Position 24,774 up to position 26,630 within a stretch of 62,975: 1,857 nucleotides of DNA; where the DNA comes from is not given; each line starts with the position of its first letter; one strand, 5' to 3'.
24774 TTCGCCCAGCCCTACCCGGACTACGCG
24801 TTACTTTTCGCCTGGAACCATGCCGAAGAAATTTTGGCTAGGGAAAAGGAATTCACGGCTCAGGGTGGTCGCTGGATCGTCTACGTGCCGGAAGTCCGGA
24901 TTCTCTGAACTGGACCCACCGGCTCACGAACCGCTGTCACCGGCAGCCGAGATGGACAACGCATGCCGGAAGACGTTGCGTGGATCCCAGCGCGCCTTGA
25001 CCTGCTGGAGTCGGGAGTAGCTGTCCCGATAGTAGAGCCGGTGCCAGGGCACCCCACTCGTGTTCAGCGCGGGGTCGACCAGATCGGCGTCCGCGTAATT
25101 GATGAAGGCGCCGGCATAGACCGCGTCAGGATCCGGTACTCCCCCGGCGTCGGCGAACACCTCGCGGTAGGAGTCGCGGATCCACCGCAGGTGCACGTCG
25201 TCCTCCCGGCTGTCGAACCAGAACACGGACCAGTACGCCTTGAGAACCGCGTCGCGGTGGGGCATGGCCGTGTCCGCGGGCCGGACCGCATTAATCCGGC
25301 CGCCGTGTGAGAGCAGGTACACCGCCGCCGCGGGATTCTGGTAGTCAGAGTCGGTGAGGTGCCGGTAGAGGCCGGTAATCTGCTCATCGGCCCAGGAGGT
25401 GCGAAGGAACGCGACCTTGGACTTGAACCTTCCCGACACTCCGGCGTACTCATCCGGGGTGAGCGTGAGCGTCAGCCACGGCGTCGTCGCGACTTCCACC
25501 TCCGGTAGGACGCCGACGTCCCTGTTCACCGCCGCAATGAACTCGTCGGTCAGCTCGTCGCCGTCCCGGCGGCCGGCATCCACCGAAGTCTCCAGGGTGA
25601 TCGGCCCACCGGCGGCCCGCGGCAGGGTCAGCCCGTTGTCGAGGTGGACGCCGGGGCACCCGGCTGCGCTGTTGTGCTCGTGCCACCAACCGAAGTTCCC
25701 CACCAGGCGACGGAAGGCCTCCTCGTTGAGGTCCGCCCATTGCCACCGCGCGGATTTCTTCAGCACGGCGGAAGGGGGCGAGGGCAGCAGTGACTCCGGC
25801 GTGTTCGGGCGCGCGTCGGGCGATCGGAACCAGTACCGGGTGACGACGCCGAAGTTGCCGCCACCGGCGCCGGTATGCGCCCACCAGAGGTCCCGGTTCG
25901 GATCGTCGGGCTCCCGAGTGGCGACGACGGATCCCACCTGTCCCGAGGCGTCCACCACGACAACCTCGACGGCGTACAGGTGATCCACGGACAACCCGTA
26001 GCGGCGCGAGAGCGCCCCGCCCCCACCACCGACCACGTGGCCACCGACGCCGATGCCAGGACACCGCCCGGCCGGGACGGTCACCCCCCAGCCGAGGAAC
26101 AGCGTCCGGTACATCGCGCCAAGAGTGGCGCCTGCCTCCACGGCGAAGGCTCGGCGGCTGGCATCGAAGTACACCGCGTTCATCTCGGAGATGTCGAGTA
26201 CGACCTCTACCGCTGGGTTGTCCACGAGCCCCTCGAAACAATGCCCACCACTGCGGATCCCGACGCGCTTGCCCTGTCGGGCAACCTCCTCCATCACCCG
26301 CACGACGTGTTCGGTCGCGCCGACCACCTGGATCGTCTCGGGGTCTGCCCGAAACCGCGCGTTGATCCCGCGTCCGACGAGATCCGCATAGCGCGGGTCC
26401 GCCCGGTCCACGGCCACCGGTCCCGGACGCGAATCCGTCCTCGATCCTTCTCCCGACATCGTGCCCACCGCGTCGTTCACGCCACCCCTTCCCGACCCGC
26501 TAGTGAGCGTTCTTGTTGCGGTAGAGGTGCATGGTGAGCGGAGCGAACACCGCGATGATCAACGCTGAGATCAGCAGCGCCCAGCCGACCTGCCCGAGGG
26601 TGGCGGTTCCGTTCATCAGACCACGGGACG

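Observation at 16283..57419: Complete daunorubicin/baumycin-type anthracycline cluster with non-canonical additions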

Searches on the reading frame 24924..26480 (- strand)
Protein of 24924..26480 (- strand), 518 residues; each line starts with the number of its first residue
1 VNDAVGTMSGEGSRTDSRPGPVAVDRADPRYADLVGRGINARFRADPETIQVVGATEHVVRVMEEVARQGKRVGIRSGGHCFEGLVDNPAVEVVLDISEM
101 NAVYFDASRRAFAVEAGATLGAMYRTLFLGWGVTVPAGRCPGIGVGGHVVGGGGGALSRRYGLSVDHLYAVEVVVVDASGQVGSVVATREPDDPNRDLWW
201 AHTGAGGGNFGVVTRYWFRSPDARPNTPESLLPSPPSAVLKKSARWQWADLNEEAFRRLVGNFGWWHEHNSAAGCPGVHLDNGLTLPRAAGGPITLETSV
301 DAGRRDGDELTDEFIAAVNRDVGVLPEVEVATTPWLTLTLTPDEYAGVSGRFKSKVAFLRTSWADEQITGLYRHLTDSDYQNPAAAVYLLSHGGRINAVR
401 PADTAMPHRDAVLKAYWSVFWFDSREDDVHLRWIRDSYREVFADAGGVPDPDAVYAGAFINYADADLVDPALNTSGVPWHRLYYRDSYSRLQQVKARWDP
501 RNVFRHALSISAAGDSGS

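Call 5: search_protein_families(library=pfam, proteins=[window:24924-26480:-])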
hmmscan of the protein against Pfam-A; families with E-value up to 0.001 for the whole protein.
window:24924-26480:- (518 aa): 2 families
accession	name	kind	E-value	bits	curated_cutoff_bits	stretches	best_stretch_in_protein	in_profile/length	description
PF01565.28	FAD_binding_4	-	8.7e-17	61.6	26.4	1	53-181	7-134/139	FAD binding domain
PF08031.17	BBE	-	7.7e-16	58.3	20.6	1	458-510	1-44/45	Berberine and berberine like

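Call 12: find_homologous_proteins(query=window:24924-26480:-)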
Query window:24924-26480:- (518 aa): 5430 proteins with E <= 0.001 among 8000 candidates; the best 120 are listed.
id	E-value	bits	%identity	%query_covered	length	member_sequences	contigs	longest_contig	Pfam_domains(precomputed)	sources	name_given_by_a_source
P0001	0.0e+0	1195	100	100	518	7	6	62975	PF08031.18,PF01565.29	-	-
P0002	0.0e+0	1077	91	99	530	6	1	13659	PF08031.18,PF01565.29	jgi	jgi:FAD/FMN-containing dehydrogenase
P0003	3.2e-272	922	81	96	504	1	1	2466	PF08031.18,PF01565.29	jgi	jgi:aclacinomycin oxidase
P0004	2.2e-225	768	67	97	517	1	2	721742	PF08031.18,PF01565.29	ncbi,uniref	ncbi:FAD-binding protein [Streptomyces sp. NPDC047928]|uniref:FAD-binding protein n=1 Tax=unclassifi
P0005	2.7e-225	767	67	96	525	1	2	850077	PF08031.18,PF01565.29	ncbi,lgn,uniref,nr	ncbi:FAD-linked oxidase [Streptomyces ruber]|uniref:FAD-linked oxidase n=2 Tax=Streptomyces TaxID=18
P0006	3.2e-224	764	68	96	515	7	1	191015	PF08031.18,PF01565.29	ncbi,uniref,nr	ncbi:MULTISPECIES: FAD-binding protein [unclassified Streptomyces]|uniref:FAD-binding protein n=1 Ta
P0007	6.3e-224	763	68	95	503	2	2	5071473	PF08031.18,PF01565.29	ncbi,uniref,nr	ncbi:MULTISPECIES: FAD-binding protein [Streptomyces]|uniref:FAD-binding protein n=1 Tax=Streptomyce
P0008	4.2e-221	753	68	95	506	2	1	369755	PF08031.18,PF01565.29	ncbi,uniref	ncbi:FAD-binding protein [Streptomyces sp. NPDC049585]|uniref:FAD-dependent oxidoreductase n=1 Tax=S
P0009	6.7e-219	746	69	95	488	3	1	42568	PF08031.18,PF01565.29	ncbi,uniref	ncbi:FAD-binding oxidoreductase [Nonomuraea sp. KM90]|uniref:FAD-binding oxidoreductase n=1 Tax=Nono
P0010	2.7e-218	744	63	97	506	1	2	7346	PF08031.18,PF01565.29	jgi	jgi:aclacinomycin oxidase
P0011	2.1e-215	735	64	97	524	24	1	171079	PF08031.18,PF01565.29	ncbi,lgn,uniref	ncbi:FAD-binding oxidoreductase [Streptomyces sp. bgisy022]|uniref:FAD-binding oxidoreductase n=1 Ta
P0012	1.1e-211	722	65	96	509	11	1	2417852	PF08031.18,PF01565.29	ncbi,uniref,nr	ncbi:FAD-binding oxidoreductase [Nonomuraea rhodomycinica]|uniref:FAD-binding oxidoreductase n=1 Tax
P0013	1.5e-211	722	66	96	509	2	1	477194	PF08031.18,PF01565.29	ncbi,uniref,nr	ncbi:FAD-dependent oxidoreductase [Nonomuraea montanisoli]|uniref:FAD-dependent oxidoreductase n=1 T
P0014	3.1e-209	714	64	95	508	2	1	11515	PF08031.18,PF01565.29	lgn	-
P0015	1.6e-207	709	66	94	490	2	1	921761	PF08031.18,PF01565.29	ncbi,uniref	ncbi:FAD-binding oxidoreductase [Nonomuraea sp. NPDC048826]|uniref:FAD-binding oxidoreductase n=1 Ta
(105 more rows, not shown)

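Call 13: find_encoding_contigs(protein=P0007, flank=10000, max_places=2)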
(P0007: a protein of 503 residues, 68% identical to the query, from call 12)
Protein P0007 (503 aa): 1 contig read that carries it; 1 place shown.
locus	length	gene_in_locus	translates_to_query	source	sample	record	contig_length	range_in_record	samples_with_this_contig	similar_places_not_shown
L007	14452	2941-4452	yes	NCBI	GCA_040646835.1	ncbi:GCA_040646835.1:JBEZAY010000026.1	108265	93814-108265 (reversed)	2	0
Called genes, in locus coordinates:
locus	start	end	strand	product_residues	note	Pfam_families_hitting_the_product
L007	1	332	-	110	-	PF01609:DDE_Tnp_1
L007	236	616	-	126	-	PF13340:DUF4096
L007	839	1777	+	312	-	PF00005:ABC_tran, PF13304:AAA_21 (weak), PF13732:DrrA1-3_C (weak)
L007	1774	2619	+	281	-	PF01061:ABC2_membrane, PF12698:ABC2_membrane_3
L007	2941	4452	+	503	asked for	PF01565:FAD_binding_4, PF08031:BBE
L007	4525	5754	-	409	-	PF08421:Methyltransf_13, PF13489:Methyltransf_23, PF08241:Methyltransf_11 (weak), PF08242:Methyltransf_12, PF08484:Methyltransf_14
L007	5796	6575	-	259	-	PF04199:Cyclase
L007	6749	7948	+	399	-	PF02771:Acyl-CoA_dh_N, PF02770:Acyl-CoA_dh_M, PF00441:Acyl-CoA_dh_1, PF08028:Acyl-CoA_dh_2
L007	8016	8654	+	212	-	PF00908:dTDP_sugar_isom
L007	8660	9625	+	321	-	PF01370:Epimerase, PF04321:RmlD_sub_bind (faint), PF16363:GDP_Man_Dehyd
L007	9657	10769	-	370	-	PF01041:DegT_DnrJ_EryC1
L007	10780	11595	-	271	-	PF00486:Trans_reg_C (faint), PF03704:BTAD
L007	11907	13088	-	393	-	PF00067:p450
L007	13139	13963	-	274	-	PF00903:Glyoxalase, PF18029:Glyoxalase_6 (faint), PF00903:Glyoxalase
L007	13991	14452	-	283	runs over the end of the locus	PF00106:adh_short, PF01370:Epimerase, PF08659:KR, PF13561:adh_short_C2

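Call 14: find_encoding_contigs(protein=P0012, flank=10000, max_places=2)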
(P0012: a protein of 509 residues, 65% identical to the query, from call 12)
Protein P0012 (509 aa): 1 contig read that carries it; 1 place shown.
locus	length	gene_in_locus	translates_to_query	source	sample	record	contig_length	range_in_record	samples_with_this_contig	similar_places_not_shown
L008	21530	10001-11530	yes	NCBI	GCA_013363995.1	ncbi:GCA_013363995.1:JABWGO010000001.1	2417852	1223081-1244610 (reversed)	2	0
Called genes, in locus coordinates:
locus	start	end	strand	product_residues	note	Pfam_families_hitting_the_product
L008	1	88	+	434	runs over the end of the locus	PF21036:EryCIII-like_N, PF06722:EryCIII-like_C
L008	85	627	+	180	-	PF01613:Flavin_Reduct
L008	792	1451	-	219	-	PF00072:Response_reg, PF00196:GerE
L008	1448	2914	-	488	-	PF01039:Carboxyl_trans, PF03255:ACCA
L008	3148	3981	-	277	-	PF01061:ABC2_membrane, PF12698:ABC2_membrane_3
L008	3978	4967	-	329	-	PF00005:ABC_tran, PF13304:AAA_21 (weak), PF13732:DrrA1-3_C (weak)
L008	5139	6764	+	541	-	PF00070:Pyr_redox (faint), PF00890:FAD_binding_2 (faint), PF01266:DAO (faint), PF01494:FAD_binding_3, PF07992:Pyr_redox_2 (faint), PF12831:FAD_oxidored (weak), PF21274:Rng_hyd_C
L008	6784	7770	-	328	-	PF02082:Rrf2 (faint), PF08220:HTH_DeoR (weak), PF08279:HTH_11, PF13280:WYL, PF25583:WCX (weak)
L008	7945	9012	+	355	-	PF00483:NTP_transferase, PF12804:NTP_transf_3, PF25087:GMPPB_C (faint)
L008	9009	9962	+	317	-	PF04321:RmlD_sub_bind, PF01073:3Beta_HSD, PF01370:Epimerase, PF02719:Polysacc_synt_2, PF13460:NAD_binding_10 (weak), PF16363:GDP_Man_Dehyd, PF07993:NAD_binding_4 (weak)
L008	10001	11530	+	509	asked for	PF01565:FAD_binding_4, PF08031:BBE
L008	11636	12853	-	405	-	PF08421:Methyltransf_13, PF13489:Methyltransf_23, PF08241:Methyltransf_11, PF08242:Methyltransf_12, PF13649:Methyltransf_25 (faint), PF08484:Methyltransf_14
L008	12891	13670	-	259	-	PF04199:Cyclase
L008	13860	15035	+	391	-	PF02771:Acyl-CoA_dh_N, PF02770:Acyl-CoA_dh_M, PF00441:Acyl-CoA_dh_1, PF08028:Acyl-CoA_dh_2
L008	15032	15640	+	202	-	PF00908:dTDP_sugar_isom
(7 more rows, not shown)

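Call 19: find_related_loci(query=window:24924-26480:-, collection=genome_contigs, flank=10000)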
Query window:24924-26480:- (518 aa) in genome_contigs; peptide patterns used: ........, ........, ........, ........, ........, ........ (x = any residue, [..] = any of these).
76 stretches matched a pattern; 46 encode a relative of the query (tblastn E <= 1e-3); 45 distinct loci.
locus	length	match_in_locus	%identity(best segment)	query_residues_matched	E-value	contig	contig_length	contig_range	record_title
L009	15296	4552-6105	88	1-518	0e+0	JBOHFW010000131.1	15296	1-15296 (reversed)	MAG: Pseudonocardiaceae bacterium isolate SC-M_metawrap_bin.9 k127_172955, whole genome shotgun sequence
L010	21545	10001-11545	88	1-515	0e+0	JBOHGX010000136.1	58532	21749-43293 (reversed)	MAG: Pseudonocardiaceae bacterium isolate SC-B1_metabat2.bin.10 k127_223590, whole genome shotgun sequence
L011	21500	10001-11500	65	21-515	0e+0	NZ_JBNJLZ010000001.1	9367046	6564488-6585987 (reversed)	Streptomyces sp. CA-179760 MDNA_WGS_016_1, whole genome shotgun sequence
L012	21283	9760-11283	65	12-515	0e+0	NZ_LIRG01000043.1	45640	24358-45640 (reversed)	Streptomyces prasinopilosus strain NRRL B-2711 B2711_contig_43, whole genome shotgun sequence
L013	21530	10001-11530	67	17-517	0e+0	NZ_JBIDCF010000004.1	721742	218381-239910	Streptomyces sp. NPDC047886 NPDC047886_410_D6.ctg-0004, whole genome shotgun sequence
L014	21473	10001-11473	52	20-510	5e-154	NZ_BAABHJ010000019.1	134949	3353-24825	Actinoallomurus liliacearum strain JCM 17938 sequence19, whole genome shotgun sequence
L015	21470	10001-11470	53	20-510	6e-152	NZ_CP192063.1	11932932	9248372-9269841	Actinoallomurus sp. CA-150999 chromosome, complete genome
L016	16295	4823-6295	52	19-510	7e-149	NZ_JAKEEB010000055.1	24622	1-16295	Streptomyces glomeratus strain DSM 41457 contig_00055, whole genome shotgun sequence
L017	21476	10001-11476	50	20-510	3e-148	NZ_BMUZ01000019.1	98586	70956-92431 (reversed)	Streptomyces xanthochromogenes strain JCM 4612 sequence19, whole genome shotgun sequence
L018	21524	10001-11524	49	20-518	1e-146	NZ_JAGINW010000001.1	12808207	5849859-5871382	Kibdelosporangium banguiense strain DSM 46670 Ga0451105_01, whole genome shotgun sequence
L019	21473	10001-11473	53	20-510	2e-146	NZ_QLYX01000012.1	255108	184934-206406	Actinomadura craniellae strain LHW63021 contig12, whole genome shotgun sequence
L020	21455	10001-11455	54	28-510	3e-145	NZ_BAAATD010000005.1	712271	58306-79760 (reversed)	Actinomadura fulvescens strain JCM 6833 sequence05, whole genome shotgun sequence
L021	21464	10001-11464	51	24-510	3e-149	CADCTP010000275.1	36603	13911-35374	MAG: uncultured Corynebacteriales bacterium isolate AVDCRST_MAG41 genome assembly, contig: NODE41, whole genome shotgun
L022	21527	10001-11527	50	13-514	2e-142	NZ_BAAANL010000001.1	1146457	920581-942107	Myceligenerans crystallogenes strain JCM 14326 sequence01, whole genome shotgun sequence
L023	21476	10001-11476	50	20-510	4e-140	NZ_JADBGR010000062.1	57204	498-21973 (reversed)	Myceligenerans pegani strain TRM65318 342, whole genome shotgun sequence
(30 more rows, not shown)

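Call 27: list_cluster_members(proteins=[P0007, P0129, P0134])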
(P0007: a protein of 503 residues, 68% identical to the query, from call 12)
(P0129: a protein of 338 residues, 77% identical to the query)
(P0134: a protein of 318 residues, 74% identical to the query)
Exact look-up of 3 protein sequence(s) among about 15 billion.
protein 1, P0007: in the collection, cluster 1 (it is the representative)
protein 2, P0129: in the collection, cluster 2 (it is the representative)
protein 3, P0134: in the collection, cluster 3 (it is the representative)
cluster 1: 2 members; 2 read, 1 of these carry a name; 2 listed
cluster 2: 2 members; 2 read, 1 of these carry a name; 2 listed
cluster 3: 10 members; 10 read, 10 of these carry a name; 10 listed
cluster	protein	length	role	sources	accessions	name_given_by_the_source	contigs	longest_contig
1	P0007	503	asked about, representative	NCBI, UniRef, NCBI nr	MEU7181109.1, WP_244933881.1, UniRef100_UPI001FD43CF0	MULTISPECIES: FAD-binding protein [Streptomyces] | FAD-binding protein n=1 Tax=Streptomyces TaxID=1883 RepID=UPI001FD43CF0 | FAD-binding protein [Streptomyces kasugaensis]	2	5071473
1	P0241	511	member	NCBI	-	-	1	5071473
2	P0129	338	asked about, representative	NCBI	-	-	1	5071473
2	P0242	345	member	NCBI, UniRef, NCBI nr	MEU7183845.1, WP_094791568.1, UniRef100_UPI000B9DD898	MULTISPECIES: helix-turn-helix transcriptional regulator [Streptomyces] | helix-turn-helix transcriptional regulator n=1 Tax=Streptomyces TaxID=1883 ... | YafY family protein [Streptomyces kasugaensis]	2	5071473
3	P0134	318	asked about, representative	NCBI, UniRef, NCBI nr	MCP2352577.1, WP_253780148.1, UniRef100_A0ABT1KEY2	helix-turn-helix transcriptional regulator [Nonomuraea roseoviolacea] | DNA-binding transcriptional regulator YafY n=1 Tax=Nonomuraea roseoviolacea subsp. ... | YafY family protein [Nonomuraea roseoviolacea]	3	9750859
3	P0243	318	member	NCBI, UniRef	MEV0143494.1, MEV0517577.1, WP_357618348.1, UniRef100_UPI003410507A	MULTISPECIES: YafY family protein [unclassified Nonomuraea] | helix-turn-helix transcriptional regulator n=1 Tax=unclassified Nonomuraea TaxID=2593643 ...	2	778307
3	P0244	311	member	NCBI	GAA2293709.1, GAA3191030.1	WYL domain-containing protein [Nonomuraea roseoviolacea subsp. roseoviolacea]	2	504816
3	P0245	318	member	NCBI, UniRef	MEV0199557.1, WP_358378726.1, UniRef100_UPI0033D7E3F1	YafY family protein [Nonomuraea sp. NPDC050691] | helix-turn-helix transcriptional regulator n=1 Tax=Nonomuraea sp. NPDC050691 ...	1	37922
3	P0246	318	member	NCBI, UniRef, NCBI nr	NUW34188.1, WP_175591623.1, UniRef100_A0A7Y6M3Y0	YafY family transcriptional regulator [Nonomuraea sp. SMC257] | YafY family transcriptional regulator n=1 Tax=Nonomuraea montanisoli TaxID=2741721 ... | YafY family protein [Nonomuraea montanisoli]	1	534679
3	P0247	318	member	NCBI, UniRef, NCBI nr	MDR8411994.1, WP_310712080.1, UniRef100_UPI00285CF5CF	YafY family transcriptional regulator [Nonomuraea sp. 3-1Str] | helix-turn-helix transcriptional regulator n=1 Tax=Nonomuraea sp. 3-1Str TaxID=2929801 ... | YafY family protein [Nonomuraea sp. 3-1Str]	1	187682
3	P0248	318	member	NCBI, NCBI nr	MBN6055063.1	YafY family transcriptional regulator [Nonomuraea sp. RK-328]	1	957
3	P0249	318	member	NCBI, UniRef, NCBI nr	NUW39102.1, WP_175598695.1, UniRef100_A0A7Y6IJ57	helix-turn-helix transcriptional regulator [Nonomuraea rhodomycinica] | YafY family transcriptional regulator n=1 Tax=Nonomuraea rhodomycinica TaxID=1712872 ... | YafY family protein [Nonomuraea rhodomycinica]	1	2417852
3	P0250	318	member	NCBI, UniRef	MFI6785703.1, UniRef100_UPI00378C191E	helix-turn-helix transcriptional regulator [Nonomuraea sp. NPDC050383] | helix-turn-helix transcriptional regulator n=1 Tax=Nonomuraea sp. NPDC050383 ...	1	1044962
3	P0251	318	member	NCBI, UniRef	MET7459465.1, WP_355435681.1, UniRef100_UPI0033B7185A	YafY family protein [Nonomuraea sp. NPDC005501] | helix-turn-helix transcriptional regulator n=1 Tax=Nonomuraea sp. NPDC005501 ...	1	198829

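Call 31: list_cluster_members(proteins=[P0011, P0006, P0005, P0138, P0139, P0133, P0132])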
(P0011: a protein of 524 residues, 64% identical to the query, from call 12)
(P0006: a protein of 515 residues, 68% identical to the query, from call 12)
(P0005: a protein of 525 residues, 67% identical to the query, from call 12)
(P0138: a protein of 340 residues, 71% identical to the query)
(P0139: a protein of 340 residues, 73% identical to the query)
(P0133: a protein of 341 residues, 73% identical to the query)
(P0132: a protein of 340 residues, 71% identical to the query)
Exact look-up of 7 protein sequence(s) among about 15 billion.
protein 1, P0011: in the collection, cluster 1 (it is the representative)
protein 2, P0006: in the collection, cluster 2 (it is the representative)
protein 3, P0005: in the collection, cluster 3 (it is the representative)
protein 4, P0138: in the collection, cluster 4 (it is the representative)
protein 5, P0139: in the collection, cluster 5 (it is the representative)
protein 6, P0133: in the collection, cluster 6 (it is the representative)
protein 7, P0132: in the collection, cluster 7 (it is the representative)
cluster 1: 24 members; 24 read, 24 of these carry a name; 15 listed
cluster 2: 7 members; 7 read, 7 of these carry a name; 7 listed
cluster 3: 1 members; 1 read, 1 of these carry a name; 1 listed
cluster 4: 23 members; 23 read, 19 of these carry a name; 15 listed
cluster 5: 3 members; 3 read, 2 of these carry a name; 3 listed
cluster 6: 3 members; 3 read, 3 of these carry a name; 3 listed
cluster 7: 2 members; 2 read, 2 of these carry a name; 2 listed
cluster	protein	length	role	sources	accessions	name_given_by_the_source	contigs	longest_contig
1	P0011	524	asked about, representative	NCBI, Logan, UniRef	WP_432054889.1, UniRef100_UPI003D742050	FAD-binding oxidoreductase [Streptomyces sp. bgisy022] | FAD-binding oxidoreductase n=1 Tax=Streptomyces sp. bgisy022 TaxID=3413769 ...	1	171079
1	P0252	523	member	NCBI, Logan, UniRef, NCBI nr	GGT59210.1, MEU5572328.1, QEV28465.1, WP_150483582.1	FAD-binding oxidoreductase [Streptomyces coeruleorubidus] | FAD-binding oxidoreductase n=1 Tax=Streptomyces coeruleorubidus TaxID=116188 ... | FAD-binding protein [Streptomyces coeruleorubidus]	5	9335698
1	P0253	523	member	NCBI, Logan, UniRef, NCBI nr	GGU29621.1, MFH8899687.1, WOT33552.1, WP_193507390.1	FAD-binding oxidoreductase [Streptomyces coeruleorubidus] | FAD-binding protein n=1 Tax=Streptomyces coeruleorubidus TaxID=116188 ... | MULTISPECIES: FAD-binding protein [Streptomyces]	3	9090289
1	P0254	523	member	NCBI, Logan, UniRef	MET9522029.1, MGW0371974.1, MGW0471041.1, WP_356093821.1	FAD-binding oxidoreductase [Streptomyces coeruleorubidus] | FAD-binding oxidoreductase n=1 Tax=Streptomyces coeruleorubidus TaxID=116188 ...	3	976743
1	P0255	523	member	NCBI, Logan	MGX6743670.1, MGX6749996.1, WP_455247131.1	FAD-binding oxidoreductase [Streptomyces xantholiticus]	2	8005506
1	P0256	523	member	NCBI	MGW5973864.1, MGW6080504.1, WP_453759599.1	FAD-binding protein [Streptomyces sp. NPDC055186]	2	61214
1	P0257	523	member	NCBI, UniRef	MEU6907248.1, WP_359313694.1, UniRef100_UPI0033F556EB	FAD-binding protein [Streptomyces coeruleorubidus] | FAD-binding oxidoreductase n=1 Tax=Streptomyces coeruleorubidus TaxID=116188 ...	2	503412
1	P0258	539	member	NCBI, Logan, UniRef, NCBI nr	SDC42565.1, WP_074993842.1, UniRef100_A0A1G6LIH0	FAD-binding protein [Streptomyces prasinopilosus] | Aclacinomycin oxidase n=1 Tax=Streptomyces prasinopilosus TaxID=67344 ...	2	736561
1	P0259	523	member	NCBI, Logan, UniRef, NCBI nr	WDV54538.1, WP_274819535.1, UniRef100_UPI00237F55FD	FAD-binding protein [Streptomyces coeruleorubidus] | FAD-binding oxidoreductase n=1 Tax=Streptomyces coeruleorubidus TaxID=116188 ...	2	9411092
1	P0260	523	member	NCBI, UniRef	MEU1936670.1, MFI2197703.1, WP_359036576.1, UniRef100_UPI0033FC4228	FAD-binding oxidoreductase [Streptomyces coeruleorubidus] | FAD-binding oxidoreductase n=1 Tax=Streptomyces coeruleorubidus TaxID=116188 ...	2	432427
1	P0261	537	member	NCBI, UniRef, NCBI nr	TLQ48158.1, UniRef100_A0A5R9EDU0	FAD-dependent oxidoreductase [Streptomyces marianii] | FAD-dependent oxidoreductase n=1 Tax=Streptomyces marianii TaxID=1817406 ...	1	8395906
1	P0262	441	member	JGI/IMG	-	aclacinomycin oxidase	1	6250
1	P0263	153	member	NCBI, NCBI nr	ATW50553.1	hypothetical protein CGZ69_24410 [Streptomyces peucetius subsp. caesius ATCC 27952]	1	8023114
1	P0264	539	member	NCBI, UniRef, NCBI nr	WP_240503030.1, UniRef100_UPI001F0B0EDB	FAD-binding protein [Streptomyces prasinopilosus] | FAD-binding protein n=1 Tax=Streptomyces prasinopilosus TaxID=67344 RepID=UPI001F0B0EDB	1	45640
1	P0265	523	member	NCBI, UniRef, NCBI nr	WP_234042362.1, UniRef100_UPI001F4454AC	FAD-binding protein [Streptomyces marianii] | FAD-binding protein n=1 Tax=Streptomyces marianii TaxID=1817406 RepID=UPI001F4454AC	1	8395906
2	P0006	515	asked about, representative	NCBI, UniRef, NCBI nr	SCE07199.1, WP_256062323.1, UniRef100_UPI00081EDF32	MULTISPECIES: FAD-binding protein [unclassified Streptomyces] | FAD-binding protein n=1 Tax=unclassified Streptomyces TaxID=2593676 RepID=UPI00081EDF32 | FAD-binding protein [Streptomyces sp. ScaeMP-e83]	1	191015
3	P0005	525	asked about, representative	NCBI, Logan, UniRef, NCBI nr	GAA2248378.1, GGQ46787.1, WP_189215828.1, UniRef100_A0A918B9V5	FAD-linked oxidase [Streptomyces ruber] | FAD-linked oxidase n=2 Tax=Streptomyces TaxID=1883 RepID=A0A918B9V5_9ACTN | FAD-binding protein [Streptomyces ruber]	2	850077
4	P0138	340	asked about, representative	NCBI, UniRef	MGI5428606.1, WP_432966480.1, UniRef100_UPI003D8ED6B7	helix-turn-helix transcriptional regulator [Streptomyces sp. CA-179760] | helix-turn-helix transcriptional regulator n=1 Tax=Streptomyces sp. CA-179760 ...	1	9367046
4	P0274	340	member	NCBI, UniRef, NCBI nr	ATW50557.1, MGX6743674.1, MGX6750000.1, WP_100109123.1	helix-turn-helix transcriptional regulator [Streptomyces peucetius] | Putative repressor n=1 Tax=Streptomyces peucetius TaxID=1950 RepID=Q54822_STRPE | putative repressor [Streptomyces peucetius]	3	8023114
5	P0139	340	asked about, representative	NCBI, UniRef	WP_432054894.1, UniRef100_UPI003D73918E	helix-turn-helix transcriptional regulator [Streptomyces sp. bgisy022] | helix-turn-helix transcriptional regulator n=1 Tax=Streptomyces sp. bgisy022 ...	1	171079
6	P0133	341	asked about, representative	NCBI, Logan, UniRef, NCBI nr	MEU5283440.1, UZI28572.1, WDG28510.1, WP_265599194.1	YafY family protein [Streptomyces sp. CA-278952] | helix-turn-helix transcriptional regulator n=1 Tax=unclassified Streptomyces ... | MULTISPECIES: YafY family protein [unclassified Streptomyces]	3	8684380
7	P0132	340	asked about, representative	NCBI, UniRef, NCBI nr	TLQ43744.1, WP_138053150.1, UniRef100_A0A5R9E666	helix-turn-helix transcriptional regulator [Streptomyces marianii] | YafY family transcriptional regulator n=1 Tax=Streptomyces marianii TaxID=1817406 ... | YafY family protein [Streptomyces marianii]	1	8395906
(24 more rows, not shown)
